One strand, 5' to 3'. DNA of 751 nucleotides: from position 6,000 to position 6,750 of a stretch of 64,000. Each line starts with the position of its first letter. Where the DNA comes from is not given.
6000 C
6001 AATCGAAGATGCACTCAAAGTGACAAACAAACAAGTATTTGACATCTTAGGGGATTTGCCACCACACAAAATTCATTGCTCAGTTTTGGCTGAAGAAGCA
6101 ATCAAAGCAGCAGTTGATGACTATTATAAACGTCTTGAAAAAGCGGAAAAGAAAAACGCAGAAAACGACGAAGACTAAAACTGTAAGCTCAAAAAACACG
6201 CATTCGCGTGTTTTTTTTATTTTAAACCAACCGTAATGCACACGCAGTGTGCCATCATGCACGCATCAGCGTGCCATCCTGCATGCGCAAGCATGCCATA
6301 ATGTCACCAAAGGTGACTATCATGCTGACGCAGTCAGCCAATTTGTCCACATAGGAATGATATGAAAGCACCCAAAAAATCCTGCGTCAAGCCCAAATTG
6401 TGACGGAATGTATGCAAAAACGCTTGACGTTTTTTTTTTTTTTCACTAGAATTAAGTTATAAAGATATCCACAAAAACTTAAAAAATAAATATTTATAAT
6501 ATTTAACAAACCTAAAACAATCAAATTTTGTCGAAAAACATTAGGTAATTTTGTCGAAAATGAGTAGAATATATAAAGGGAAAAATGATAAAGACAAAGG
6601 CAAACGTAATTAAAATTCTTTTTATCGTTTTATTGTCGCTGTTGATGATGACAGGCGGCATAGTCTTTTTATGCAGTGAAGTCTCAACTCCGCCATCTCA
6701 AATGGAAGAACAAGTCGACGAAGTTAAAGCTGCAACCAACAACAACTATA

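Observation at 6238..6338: Tandem array of five 21-22-nt-phased mini-hairpins with different stems but a conserved CATCAT linker (locus A)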

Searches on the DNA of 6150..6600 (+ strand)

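Call 39: search_rna_families(source=window, start=6150, end=6600, threshold=evalue, max_evalue=10)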
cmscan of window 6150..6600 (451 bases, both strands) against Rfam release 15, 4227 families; matches with E-value up to 10: 11.
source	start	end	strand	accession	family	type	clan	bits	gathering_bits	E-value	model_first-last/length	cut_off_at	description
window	6191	6252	-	RF01394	isrK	Gene; sRNA;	-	21.3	50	0.017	1-77/77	no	isrK Hfq binding RNA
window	6364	6437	+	RF02754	ES205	Gene; sRNA;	-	21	86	0.36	1-72/72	no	ES205 sRNA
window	6191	6223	-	RF00512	Leu_leader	Cis-reg; leader;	-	19.1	50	0.17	113-145/148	no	Leucine operon leader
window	6189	6296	-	RF02601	BASRCI337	Gene; sRNA;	-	18.1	229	0.031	1-191/191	no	Brucella sRNA CI337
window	6532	6593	-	RF00033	MicF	Gene; antisense;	-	17.7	79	5.3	1-94/94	no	MicF RNA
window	6189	6226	-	RF01359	CRISPR-DR46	Gene; CRISPR;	-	17.4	50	5.8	1-38/38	no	CRISPR RNA direct repeat element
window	6175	6216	+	RF01394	isrK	Gene; sRNA;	-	15.9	50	0.44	1-77/77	no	isrK Hfq binding RNA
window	6150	6220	+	RF01408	sraL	Gene; sRNA;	-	15.8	39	0.29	71-142/142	5'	sraL Hfq binding RNA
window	6162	6236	+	RF02621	BSnc120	Gene; sRNA;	-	14.4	114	3.8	1-88/88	no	Brucella sRNA 120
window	6363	6504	+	RF01578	RUF1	Gene; sRNA;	-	13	70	6.1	1-264/264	no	Plasmodium RNA of unkown function RUF1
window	6150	6235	+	RF02606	AbsR28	Gene; sRNA;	-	12.7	50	2.8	16-180/180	5'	Acinetobacter sRNA 28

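Call 64: build_rna_model(alignment_id=A3, structure=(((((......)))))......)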
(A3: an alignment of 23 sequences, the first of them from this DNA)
Model R1 built from alignment A3 (23 sequences, 22 columns); structure: as given.
model positions 21; base pairs 5; branch points 0; effective number of sequences 23; information 0.862 bits per position. Calibrated on 0.2 Mb of random sequence (short: E-values are rough).
structure used (alignment columns):
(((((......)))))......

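Call 65: search_with_rna_model(model_id=R1, source=window, filters=off, max_evalue=10)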
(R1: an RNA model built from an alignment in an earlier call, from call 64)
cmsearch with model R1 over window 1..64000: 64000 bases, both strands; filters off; matches with E-value up to 10: 17.
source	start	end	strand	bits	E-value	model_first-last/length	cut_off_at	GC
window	6238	6258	+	27.5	0.0012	1-21/21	no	0.57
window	38999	39019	+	24.9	0.0044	1-21/21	no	0.52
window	39020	39041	+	22.6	0.015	1-21/21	no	0.64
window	6259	6280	+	21.3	0.03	1-21/21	no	0.64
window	39042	39062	+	21.2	0.031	1-21/21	no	0.57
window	6324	6344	+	20.3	0.049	1-21/21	no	0.52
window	6303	6323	+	20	0.056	1-21/21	no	0.43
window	39063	39084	+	19.6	0.071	1-21/21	no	0.55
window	6281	6302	+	17.6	0.2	1-21/21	no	0.5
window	24260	24280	-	15.8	0.5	1-21/21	no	0.24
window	39085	39105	+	14.5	1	1-21/21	no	0.57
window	58689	58710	-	12.6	2.7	1-21/21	no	0.41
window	23666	23686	+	11.3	5.3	1-21/21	no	0.33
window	2206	2227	-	11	6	1-21/21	no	0.41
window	48489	48509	-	10.4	8.3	1-21/21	no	0.43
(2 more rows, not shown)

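Call 66: search_with_rna_model(model_id=R1, sources=[L001, L003, L004, L005, L125, L174, L175, L176, L177, L178], filters=default, max_evalue=5)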
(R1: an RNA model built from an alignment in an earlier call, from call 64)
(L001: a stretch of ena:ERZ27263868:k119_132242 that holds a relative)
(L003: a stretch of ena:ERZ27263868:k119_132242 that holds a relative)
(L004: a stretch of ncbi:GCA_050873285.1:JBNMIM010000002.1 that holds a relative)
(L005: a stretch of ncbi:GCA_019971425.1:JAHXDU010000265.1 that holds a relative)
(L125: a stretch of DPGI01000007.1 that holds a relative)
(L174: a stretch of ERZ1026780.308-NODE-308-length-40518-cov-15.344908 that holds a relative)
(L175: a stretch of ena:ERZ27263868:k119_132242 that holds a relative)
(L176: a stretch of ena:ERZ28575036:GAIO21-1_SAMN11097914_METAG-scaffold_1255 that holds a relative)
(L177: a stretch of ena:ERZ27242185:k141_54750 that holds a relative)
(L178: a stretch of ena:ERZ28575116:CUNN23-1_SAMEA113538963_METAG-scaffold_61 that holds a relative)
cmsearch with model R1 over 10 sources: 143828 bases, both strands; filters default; matches with E-value up to 5: 11.
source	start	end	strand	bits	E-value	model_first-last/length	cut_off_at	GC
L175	2559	2579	+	26.8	0.0037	1-21/21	no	0.57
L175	2517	2537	+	25.2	0.0087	1-21/21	no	0.57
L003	3707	3727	+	24.9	0.01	1-21/21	no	0.48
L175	2430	2450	+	24.2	0.014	1-21/21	no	0.48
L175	2580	2600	+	24.2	0.015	1-21/21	no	0.57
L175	2538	2558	+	20.8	0.087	1-21/21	no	0.62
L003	3685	3706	+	20.2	0.12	1-21/21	no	0.55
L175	2473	2494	+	19.4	0.18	1-21/21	no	0.45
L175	2611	2631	+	16.8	0.66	1-21/21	no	0.71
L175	2451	2472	+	16.1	0.98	1-21/21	no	0.64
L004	3695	3715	+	14.1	2.8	1-21/21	no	0.57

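Call 73: search_dna_similar(query=window:6180-6600:+, collection=plasmids, mode=distant, max_evalue=0.01)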
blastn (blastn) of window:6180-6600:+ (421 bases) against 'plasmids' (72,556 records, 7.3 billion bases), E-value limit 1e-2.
No match.

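Call 74: search_dna_similar(query=window:6180-6600:+, collection=phages, mode=distant, max_evalue=0.01)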
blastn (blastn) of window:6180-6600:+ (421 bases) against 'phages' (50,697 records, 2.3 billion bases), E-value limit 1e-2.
No match.
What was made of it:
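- Tried and rejected: BLAST against plasmids and phages gave nothing (calls 73, 74).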
